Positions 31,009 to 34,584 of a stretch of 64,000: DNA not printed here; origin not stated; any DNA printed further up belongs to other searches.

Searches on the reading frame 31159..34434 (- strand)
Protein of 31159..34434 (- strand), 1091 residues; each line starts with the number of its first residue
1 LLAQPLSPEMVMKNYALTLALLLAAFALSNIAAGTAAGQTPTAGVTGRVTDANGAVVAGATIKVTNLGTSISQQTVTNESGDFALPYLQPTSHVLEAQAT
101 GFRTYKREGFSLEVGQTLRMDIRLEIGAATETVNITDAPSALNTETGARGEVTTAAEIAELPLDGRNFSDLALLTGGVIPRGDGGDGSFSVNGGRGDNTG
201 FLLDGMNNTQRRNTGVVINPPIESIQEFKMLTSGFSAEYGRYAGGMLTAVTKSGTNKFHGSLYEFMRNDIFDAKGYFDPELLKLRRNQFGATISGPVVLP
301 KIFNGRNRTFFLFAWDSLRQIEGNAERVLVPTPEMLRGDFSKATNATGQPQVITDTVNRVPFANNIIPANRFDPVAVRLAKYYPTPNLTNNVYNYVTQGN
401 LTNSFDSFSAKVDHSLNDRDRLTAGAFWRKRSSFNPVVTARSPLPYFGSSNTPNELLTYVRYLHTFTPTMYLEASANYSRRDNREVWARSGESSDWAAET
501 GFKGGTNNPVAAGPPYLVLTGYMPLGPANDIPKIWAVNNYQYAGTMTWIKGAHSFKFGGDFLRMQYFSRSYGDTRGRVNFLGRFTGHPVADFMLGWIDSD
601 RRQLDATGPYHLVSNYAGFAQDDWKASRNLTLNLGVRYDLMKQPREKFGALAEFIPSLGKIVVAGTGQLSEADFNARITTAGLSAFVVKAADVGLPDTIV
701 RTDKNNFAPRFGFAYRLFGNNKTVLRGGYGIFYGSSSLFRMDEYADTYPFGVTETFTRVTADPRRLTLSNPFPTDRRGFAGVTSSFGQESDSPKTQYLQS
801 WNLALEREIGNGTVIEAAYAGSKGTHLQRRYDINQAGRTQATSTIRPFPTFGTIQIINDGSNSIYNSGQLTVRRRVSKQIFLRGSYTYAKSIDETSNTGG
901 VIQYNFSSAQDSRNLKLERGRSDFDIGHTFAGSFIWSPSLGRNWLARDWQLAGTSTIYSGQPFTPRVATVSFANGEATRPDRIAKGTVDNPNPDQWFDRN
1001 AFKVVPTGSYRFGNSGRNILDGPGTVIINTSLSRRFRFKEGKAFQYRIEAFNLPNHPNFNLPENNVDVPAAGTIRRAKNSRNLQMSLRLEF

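Call 10: search_protein_families(library=pfam, proteins=[window:31159-34434:-])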
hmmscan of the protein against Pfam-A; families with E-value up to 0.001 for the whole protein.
window:31159-34434:- (1091 aa): 5 families
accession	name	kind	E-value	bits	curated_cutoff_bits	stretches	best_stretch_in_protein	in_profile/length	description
PF25183.1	OMP_b-brl_4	-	8.9e-216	719.5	30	1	250-1084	1-838/838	Outer membrane beta barrel domain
PF13620.12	CarboxypepD_reg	-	1.1e-20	74.2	32.3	1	45-125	2-82/82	Carboxypeptidase regulatory-like domain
PF13715.12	CarbopepD_reg_2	-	3.7e-07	30.5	32.2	1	45-108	1-61/88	CarboxypepD_reg-like domain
PF07715.20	Plug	-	4e-05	24.5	23.9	1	151-244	10-104/107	TonB-dependent Receptor Plug Domain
PF00593.30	TonB_dep_Rec_b-barrel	-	0.00071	20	27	1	407-741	23-243/436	TonB dependent receptor-like, beta-barrel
